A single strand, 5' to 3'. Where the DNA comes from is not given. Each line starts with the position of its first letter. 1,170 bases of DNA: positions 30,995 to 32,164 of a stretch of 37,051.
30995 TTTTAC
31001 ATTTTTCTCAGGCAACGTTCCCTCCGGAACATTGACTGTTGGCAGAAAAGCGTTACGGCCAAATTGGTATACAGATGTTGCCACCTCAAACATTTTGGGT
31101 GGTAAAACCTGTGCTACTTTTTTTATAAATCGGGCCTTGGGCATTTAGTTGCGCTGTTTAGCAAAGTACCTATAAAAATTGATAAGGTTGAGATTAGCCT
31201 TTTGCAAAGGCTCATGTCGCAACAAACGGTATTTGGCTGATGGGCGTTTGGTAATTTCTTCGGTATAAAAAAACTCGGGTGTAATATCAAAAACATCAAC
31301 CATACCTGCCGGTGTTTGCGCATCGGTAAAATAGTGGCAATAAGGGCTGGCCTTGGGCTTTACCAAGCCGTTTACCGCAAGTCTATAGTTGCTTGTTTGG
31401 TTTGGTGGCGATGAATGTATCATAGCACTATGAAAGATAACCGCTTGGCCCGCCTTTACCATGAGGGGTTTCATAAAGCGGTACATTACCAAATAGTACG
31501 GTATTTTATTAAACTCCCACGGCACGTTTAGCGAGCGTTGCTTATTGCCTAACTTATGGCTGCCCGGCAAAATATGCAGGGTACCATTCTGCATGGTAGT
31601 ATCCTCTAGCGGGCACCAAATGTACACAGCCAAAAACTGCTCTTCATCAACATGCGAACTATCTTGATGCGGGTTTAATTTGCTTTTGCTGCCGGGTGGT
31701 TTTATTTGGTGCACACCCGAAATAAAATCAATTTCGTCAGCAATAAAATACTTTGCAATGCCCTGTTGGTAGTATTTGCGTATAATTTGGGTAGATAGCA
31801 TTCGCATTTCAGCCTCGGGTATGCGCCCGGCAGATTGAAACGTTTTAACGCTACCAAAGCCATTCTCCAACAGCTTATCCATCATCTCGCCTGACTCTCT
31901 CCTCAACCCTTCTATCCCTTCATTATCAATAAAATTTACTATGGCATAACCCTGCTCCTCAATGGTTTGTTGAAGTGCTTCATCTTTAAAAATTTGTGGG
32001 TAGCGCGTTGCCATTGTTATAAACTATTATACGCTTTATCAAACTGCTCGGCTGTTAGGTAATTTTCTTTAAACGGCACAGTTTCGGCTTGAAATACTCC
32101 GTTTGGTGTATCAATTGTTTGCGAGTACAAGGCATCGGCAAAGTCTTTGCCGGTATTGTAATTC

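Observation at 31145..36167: Translationally coupled array of five divergent PhyH-family oxygenase paralogs interrupted by one methyltransferase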

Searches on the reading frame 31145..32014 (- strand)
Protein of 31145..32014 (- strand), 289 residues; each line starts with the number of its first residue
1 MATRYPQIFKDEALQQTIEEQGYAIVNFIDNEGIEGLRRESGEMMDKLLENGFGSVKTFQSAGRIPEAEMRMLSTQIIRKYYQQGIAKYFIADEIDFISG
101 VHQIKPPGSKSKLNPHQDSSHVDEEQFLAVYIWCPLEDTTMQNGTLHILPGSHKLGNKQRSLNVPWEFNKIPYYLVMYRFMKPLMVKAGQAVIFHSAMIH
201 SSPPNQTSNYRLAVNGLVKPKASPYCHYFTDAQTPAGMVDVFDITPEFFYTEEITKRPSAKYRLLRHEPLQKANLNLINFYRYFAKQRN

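Call 4: search_protein_families(library=pfam, proteins=[window:31145-32014:-], max_evalue=0.01)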
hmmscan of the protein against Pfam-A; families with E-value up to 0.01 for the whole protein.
window:31145-32014:- (289 aa): 2 families
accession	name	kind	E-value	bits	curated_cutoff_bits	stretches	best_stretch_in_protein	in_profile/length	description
PF05721.19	PhyH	-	9.6e-20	72.2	22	1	19-212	2-212/213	Phytanoyl-CoA dioxygenase (PhyH)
PF13640.12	2OG-FeII_Oxy_3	-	0.0023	19.3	27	1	108-216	7-95/98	2OG-Fe(II) oxygenase superfamily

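Call 7: search_protein_families(library=ncbifam, proteins=[window:31145-32014:-], max_evalue=0.01)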
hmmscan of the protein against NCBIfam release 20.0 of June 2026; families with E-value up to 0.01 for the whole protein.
window:31145-32014:- (289 aa): 5 families
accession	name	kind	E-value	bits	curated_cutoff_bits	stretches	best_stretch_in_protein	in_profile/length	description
TIGR01762.1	chlorin-enz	subfamily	3.3e-07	29.9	226.3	1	183-209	210-236/288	chlorinating enzyme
TIGR04324.1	SpoChoClust_2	subfamily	2.7e-06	27.2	150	1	106-227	104-221/248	sporadic carbohydrate cluster 2OG-Fe(II) oxygenase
NF052437.1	MPhHdxlPhnYGIM8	equivalog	9.1e-05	22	500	1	112-212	113-207/260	methylphosphonate hydroxylase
NF045813.1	DxPntBtaHylase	equivalog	0.00015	21.2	550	1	113-226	133-255/285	1-deoxypentalenic acid 11-beta-hydroxylase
TIGR04436.1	SpoChoClust_3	subfamily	0.0037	16.5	200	1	134-211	123-193/300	putative 2OG-Fe(II) oxygenase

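Call 10: find_encoding_contigs(protein=window:31145-32014:-, flank=10000, max_places=10)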
Protein window:31145-32014:- (289 aa): no gene with exactly this product is on record in the collection.

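Call 11: find_homologous_proteins(query=window:31145-32014:-, max_evalue=0.00001)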
Query window:31145-32014:- (289 aa): 38 proteins with E <= 0.00001 among 292 candidates.
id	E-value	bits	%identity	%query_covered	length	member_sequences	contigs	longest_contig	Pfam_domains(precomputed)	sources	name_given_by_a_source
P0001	2.5e-195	665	100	100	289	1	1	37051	PF05721.20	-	-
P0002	3.0e-169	580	87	100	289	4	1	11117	PF05721.20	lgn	-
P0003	5.7e-143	493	73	99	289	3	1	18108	PF05721.20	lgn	-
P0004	2.2e-69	252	44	97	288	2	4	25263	PF05721.20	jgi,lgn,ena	-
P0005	1.6e-66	243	42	89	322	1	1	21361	PF05721.20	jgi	-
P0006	1.6e-66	243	41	97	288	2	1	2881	PF05721.20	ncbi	-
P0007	3.7e-65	238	42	97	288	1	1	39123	PF05721.20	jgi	jgi:hypothetical protein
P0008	4.1e-65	238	41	95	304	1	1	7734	PF05721.20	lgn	-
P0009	2.8e-63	232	42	90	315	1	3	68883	PF05721.20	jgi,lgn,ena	-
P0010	7.4e-62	227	42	88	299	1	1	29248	PF05721.20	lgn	-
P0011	1.7e-61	226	39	90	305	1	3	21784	PF05721.20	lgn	-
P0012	1.9e-60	223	42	89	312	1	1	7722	PF05721.20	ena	-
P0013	2.2e-60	222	38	94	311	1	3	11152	PF05721.20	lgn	-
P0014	2.1e-58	216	40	91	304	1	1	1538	PF05721.20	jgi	jgi:hypothetical protein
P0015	6.7e-58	214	41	91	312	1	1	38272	PF05721.20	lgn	-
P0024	8.7e-57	211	41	92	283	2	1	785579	PF05721.20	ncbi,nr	ncbi:MAG: phytanoyl-CoA dioxygenase family protein [Bacteroidia bacterium]|nr:phytanoyl-CoA dioxygen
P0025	8.5e-55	204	36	93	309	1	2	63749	PF05721.20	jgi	jgi:hypothetical protein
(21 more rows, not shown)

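Call 12: find_encoding_contigs(protein=P0024, flank=10000, max_places=3)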
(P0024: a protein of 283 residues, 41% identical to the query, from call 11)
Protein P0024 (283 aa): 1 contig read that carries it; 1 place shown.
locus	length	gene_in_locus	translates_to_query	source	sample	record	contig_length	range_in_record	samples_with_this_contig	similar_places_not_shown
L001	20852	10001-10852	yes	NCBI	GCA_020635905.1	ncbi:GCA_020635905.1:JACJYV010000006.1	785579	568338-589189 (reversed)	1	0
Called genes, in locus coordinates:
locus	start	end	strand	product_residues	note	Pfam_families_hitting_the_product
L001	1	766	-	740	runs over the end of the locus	PF00580:UvrD-helicase, PF01443:Viral_helicase1 (faint), PF13245:AAA_19, PF13604:AAA_30 (faint), PF13361:UvrD_C, PF13538:UvrD_C_2, PF21196:PcrA_UvrD_tudor (weak)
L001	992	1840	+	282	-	PF06325:PrmA, PF01135:PCMT (weak), PF02475:TRM5-TYW2_MTfase (weak), PF05175:MTS, PF13489:Methyltransf_23 (weak), PF13847:Methyltransf_31 (weak), PF13649:Methyltransf_25 (weak)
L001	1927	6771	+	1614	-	-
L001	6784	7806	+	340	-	PF01040:UbiA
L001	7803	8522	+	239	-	-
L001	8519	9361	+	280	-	-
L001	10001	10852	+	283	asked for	PF05721:PhyH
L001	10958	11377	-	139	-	PF01042:Ribonuc_L-PSP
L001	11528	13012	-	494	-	PF00289:Biotin_carb_N, PF02222:ATP-grasp (weak), PF02786:CPSase_L_D2, PF07478:Dala_Dala_lig_C, PF02785:Biotin_carb_C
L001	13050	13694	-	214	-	PF00535:Glycos_transf_2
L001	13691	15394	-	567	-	-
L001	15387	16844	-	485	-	PF00005:ABC_tran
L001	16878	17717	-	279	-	PF05721:PhyH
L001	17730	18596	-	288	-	PF05721:PhyH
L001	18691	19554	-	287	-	PF05721:PhyH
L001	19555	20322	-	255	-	PF13489:Methyltransf_23, PF02353:CMAS, PF13847:Methyltransf_31, PF08241:Methyltransf_11, PF08242:Methyltransf_12, PF13649:Methyltransf_25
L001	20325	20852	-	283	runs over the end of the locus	PF05721:PhyH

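Call 13: find_encoding_contigs(protein=P0003, flank=10000, max_places=3)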
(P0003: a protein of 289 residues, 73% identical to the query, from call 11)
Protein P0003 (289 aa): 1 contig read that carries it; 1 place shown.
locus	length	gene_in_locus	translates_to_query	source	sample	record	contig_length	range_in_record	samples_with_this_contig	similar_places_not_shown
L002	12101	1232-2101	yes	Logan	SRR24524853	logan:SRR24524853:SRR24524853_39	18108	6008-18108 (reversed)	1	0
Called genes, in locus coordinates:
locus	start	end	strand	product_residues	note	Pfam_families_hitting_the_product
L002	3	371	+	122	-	?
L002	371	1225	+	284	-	PF05721:PhyH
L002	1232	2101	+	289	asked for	PF05721:PhyH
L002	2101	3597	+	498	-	PF13186:SPASM, PF04055:Radical_SAM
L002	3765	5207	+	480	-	PF13186:SPASM, PF04055:Radical_SAM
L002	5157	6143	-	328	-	-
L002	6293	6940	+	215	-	PF13803:DUF4184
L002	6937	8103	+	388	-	PF20706:GT4-conflict (faint), PF13439:Glyco_transf_4, PF13579:Glyco_trans_4_4, PF00534:Glycos_transf_1, PF13692:Glyco_trans_1_4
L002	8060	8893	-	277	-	PF04488:Gly_transf_sug (weak)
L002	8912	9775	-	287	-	PF01040:UbiA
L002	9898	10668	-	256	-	PF05721:PhyH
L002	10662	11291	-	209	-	-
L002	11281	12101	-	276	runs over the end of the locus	PF00535:Glycos_transf_2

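Call 15: find_related_loci(query=A2, collection=genome_contigs, flank=10000)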
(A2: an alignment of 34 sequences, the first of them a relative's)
Query A2 (289 aa) in genome_contigs; peptide patterns used: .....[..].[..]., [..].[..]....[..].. (x = any residue, [..] = any of these).
31 stretches matched a pattern; 27 encode a relative of the query (tblastn E <= 1e-3); 27 distinct loci.
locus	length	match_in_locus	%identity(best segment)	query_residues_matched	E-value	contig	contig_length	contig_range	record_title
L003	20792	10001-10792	41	8-276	5e-69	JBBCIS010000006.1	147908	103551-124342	MAG: bacterium isolate MAG_CPA_04 P10A_000000103457, whole genome shotgun sequence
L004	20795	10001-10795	41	7-276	2e-67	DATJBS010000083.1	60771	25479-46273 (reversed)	MAG TPA_asm: Chitinophagales bacterium isolate SMAG_U15360 k141_14991, whole genome shotgun sequence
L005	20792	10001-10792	39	8-276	1e-67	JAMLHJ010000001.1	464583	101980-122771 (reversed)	MAG: Chitinophagales bacterium isolate ACE_NR_BACT7 ACE_NR_BACT7_1, whole genome shotgun sequence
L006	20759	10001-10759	41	8-265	8e-63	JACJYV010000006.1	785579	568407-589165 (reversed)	MAG: Bacteroidia bacterium isolate HK-STAS-BACT-47 HK-STAS-BACT-47_6, whole genome shotgun sequence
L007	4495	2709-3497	38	8-275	3e-63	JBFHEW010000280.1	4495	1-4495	MAG: Bacteroidia bacterium isolate Mix_sand07.2021.05.G.11 k141_2587970_length_4495_cov_21.7021, whole genome shotgun se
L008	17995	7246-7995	38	8-262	2e-62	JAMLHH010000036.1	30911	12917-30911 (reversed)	MAG: Chitinophagales bacterium isolate ACE_NR_BACT5 ACE_NR_BACT5_36, whole genome shotgun sequence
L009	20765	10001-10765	39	8-268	1e-61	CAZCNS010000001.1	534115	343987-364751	MAG TPA_asm: uncultured Chryseobacterium sp. isolate SRP319275_co3_67 genome assembly, contig: NODE_6_length_534115_cov_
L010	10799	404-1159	39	9-265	9e-61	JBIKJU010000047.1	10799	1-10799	MAG: Chitinophagales bacterium isolate ME2014-07-04_3300034018_group5_bin157 Rohwer_bin585_scaffold_2838_c2, whole genom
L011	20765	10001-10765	40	7-265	2e-62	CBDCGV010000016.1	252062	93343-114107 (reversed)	MAG: Chitinophagales bacterium isolate 67d6fec2-63eb-4809-aedb-c18fc43e7593 genome assembly, contig: contig_16, whole ge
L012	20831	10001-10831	35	2-280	4e-56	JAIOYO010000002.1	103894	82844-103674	MAG: Flavobacteriales bacterium isolate Tobar13m-G10 Tobar13m-C281, whole genome shotgun sequence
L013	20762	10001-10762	38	7-265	9e-55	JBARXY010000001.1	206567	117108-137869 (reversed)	MAG: Microthrixaceae bacterium isolate MFD12220_ilm_asm_bin21 k127_17032, whole genome shotgun sequence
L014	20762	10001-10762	37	12-270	3e-54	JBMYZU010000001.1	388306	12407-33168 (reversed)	MAG: Chitinophagales bacterium isolate ME_XS_2206_bin_66 ME_XS_2206_bin_66_0, whole genome shotgun sequence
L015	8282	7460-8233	36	12-274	7e-54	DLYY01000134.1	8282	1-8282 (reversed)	MAG TPA_asm: Bacteroidetes bacterium isolate UBA12012 contig_39716, whole genome shotgun sequence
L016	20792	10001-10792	36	6-272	1e-49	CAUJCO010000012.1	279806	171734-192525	MAG: Bacteroidota bacterium isolate KLAP121 genome assembly, contig: KLAP121_237796, whole genome shotgun sequence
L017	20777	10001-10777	35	1-258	2e-48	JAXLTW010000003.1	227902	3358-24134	MAG: Chitinophagales bacterium isolate STL-BAC14 C1.324.fa-3, whole genome shotgun sequence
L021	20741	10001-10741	33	9-258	1e-45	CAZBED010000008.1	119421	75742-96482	MAG TPA_asm: uncultured Chitinophagales bacterium isolate SRP173033_co2_44 genome assembly, contig: NODE_51_length_11942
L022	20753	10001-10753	36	9-265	4e-43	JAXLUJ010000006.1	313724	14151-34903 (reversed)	MAG: Chitinophagales bacterium isolate STL-BAC27 C1.165.fa-6, whole genome shotgun sequence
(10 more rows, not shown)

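Call 19: find_encoding_contigs(protein=P0009, flank=10000, max_places=2)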
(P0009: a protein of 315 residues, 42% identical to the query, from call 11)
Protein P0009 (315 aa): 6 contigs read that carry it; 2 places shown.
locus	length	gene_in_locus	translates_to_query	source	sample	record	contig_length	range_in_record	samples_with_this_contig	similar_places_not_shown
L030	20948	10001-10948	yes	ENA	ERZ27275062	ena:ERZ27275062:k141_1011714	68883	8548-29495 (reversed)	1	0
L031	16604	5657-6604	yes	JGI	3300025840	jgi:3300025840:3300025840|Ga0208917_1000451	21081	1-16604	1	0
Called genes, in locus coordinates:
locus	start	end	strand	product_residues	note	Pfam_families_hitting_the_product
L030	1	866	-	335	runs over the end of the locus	PF08545:ACP_syn_III, PF08541:ACP_syn_III_C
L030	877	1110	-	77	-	-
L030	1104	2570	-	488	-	PF00501:AMP-binding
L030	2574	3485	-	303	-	PF00535:Glycos_transf_2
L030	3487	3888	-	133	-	PF05523:FdtA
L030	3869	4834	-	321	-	PF01041:DegT_DnrJ_EryC1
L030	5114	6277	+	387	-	-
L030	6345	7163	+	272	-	PF00795:CN_hydrolase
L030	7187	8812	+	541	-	PF02543:Carbam_trans_N, PF16861:Carbam_trans_C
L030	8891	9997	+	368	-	PF01041:DegT_DnrJ_EryC1, PF01212:Beta_elim_lyase (faint), PF00266:Aminotran_5 (weak)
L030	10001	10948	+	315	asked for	PF05721:PhyH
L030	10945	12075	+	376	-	PF01040:UbiA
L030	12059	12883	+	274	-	PF04488:Gly_transf_sug, PF05704:Caps_synth (weak)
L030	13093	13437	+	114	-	-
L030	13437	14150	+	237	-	-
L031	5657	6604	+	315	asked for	PF05721:PhyH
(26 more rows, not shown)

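Call 20: find_encoding_contigs(protein=P0025, flank=10000, max_places=2)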
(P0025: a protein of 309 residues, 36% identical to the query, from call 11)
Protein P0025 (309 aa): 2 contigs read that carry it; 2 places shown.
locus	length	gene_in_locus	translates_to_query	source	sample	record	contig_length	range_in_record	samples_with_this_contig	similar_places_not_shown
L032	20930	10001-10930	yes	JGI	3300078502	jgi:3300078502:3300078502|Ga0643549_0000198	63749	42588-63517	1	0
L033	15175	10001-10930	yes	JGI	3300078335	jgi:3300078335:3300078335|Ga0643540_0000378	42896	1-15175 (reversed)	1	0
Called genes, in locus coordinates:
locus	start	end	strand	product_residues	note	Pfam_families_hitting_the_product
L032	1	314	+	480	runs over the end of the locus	PF00501:AMP-binding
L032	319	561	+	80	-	-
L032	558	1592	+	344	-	PF08545:ACP_syn_III, PF08541:ACP_syn_III_C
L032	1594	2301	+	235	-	PF00535:Glycos_transf_2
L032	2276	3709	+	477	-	PF02310:B12-binding, PF04055:Radical_SAM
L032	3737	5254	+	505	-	PF02310:B12-binding, PF04055:Radical_SAM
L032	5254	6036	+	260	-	PF05118:Asp_Arg_Hydrox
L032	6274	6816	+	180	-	PF02627:CMD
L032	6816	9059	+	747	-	PF01839:FG-GAP (faint), PF13517:FG-GAP_3, PF07593:UnbV_ASPIC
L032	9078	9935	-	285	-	PF05721:PhyH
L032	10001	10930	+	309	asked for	PF05721:PhyH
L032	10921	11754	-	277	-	PF01061:ABC2_membrane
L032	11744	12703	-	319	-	PF04488:Gly_transf_sug (weak)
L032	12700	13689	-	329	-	PF01040:UbiA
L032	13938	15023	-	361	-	PF01041:DegT_DnrJ_EryC1, PF01212:Beta_elim_lyase (weak), PF00155:Aminotran_1_2, PF01053:Cys_Met_Meta_PP (weak), PF00266:Aminotran_5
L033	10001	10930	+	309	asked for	PF05721:PhyH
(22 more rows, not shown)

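Call 22: search_solved_structures(query=A2, max_evalue=0.01)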
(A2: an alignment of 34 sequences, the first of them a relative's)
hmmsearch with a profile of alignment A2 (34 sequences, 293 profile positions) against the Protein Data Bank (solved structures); distinct sequences matched with E-value up to 0.01: 29.
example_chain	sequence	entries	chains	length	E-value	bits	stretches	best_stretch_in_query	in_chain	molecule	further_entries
2opw_A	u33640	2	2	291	1.3e-16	63.7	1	89-220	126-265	PHYHD1 protein | Phytanoyl-CoA dioxygenase domain-containing protein 1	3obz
2a1x_A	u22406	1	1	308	8.9e-14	54.4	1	25-253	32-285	Phytanoyl-CoA dioxygenase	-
5epa_A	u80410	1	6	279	6.2e-13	51.6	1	25-222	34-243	SnoK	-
9c9n_A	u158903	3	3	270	8.2e-12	47.9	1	85-215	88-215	Fe/2-OG dependent dioxygenase MysH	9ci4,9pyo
9pze_A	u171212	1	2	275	8.4e-12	47.9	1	85-215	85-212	Fe/2-OG dependent dioxygenase MysH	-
6zyk_A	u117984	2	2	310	1.1e-11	47.5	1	85-221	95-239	Monooxygenase | Uncharacterized protein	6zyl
5ep9_A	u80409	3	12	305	5.3e-11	45.2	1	88-217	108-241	SnoN,Epimerase SnoN | SnoN,SnoN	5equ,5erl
8zyb_E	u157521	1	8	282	9.6e-09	37.9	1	135-230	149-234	DhiD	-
4xaa_A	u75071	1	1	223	1.3e-08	37.4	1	19-212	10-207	Putative oxygenase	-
2fct_A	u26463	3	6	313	1.1e-07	34.3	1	181-235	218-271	syringomycin biosynthesis enzyme 2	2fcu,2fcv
4xab_A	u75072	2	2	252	3.3e-07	32.8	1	23-159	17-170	EvdO2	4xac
2rdn_A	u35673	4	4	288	3.9e-07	32.6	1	118-213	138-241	1-deoxypentalenic acid 11-beta hydroxylase; Fe(II)/alpha-ketoglutarate dependent hydroxyla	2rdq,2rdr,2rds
7eyw_C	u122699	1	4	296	1.3e-06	30.9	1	131-215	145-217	2-oxoglutarate/Fe(II)-dependent dioxygenase SptF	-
7fcb_C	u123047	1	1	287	1.4e-06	30.8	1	131-215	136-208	2-oxoglutarate/Fe(II)-dependent dioxygenase SptF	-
7eyr_C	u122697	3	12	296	1.6e-06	30.6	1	132-215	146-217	2-oxoglutarate/Fe(II)-dependent dioxygenase SptF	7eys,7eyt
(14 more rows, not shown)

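Call 46: search_protein_families(library=pfam, proteins=[L022:15980-17191:+, L011:2657-4210:+, L005:1222-2892:-, L012:11025-11897:+, L004:10865-12013:+, L009:16807-18240:-, L021:19252-20691:+], max_evalue=0.01)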
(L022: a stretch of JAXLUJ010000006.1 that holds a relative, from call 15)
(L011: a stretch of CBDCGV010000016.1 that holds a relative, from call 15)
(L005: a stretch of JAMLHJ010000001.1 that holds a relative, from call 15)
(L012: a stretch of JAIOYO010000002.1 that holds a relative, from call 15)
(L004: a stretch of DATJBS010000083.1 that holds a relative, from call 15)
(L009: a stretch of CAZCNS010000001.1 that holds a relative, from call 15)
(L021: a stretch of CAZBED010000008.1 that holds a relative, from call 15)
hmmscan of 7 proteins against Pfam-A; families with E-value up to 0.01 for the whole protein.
L022:15980-17191:+ (403 aa): 2 families
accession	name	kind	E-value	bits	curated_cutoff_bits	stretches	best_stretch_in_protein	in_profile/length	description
PF13472.12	Lipase_GDSL_2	-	8.2e-10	39.9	32.9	1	134-212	1-85/178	GDSL-like Lipase/Acylhydrolase family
PF00657.28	Lipase_GDSL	-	6.4e-05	23.6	23.6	1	132-216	1-103/208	GDSL-like Lipase/Acylhydrolase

L011:2657-4210:+ (517 aa): 3 families
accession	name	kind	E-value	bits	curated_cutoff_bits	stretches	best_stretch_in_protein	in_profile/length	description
PF04055.27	Radical_SAM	-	1.2e-18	68.2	29.5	1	209-368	1-164/166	Radical SAM superfamily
PF02310.24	B12-binding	-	1.7e-16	60.6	32.1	1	27-142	13-120/121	B12 binding domain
PF19864.5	Radical_SAM_N2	-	0.0041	17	29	0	107-145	88-124/151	Radical SAM proteins, N-terminal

L005:1222-2892:- (556 aa): 0 families

L012:11025-11897:+ (290 aa): 1 family
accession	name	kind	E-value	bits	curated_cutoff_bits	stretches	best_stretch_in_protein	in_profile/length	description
PF00795.27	CN_hydrolase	-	5.8e-35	121.3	23.2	1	13-261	3-247/256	Carbon-nitrogen hydrolase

L004:10865-12013:+ (382 aa): 1 family
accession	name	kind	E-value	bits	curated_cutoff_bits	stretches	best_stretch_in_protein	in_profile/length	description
PF08447.18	PAS_3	-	0.0083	16.8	25.6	0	299-344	12-56/89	PAS fold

L009:16807-18240:- (477 aa): 0 families

L021:19252-20691:+ (479 aa): 0 families

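Call 64: search_protein_families(library=pfam, proteins=[L001:1927-6771:+], max_evalue=1)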
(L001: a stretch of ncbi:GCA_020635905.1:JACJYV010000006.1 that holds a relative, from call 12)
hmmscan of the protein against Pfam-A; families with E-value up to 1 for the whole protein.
L001:1927-6771:+ (1614 aa): 0 families
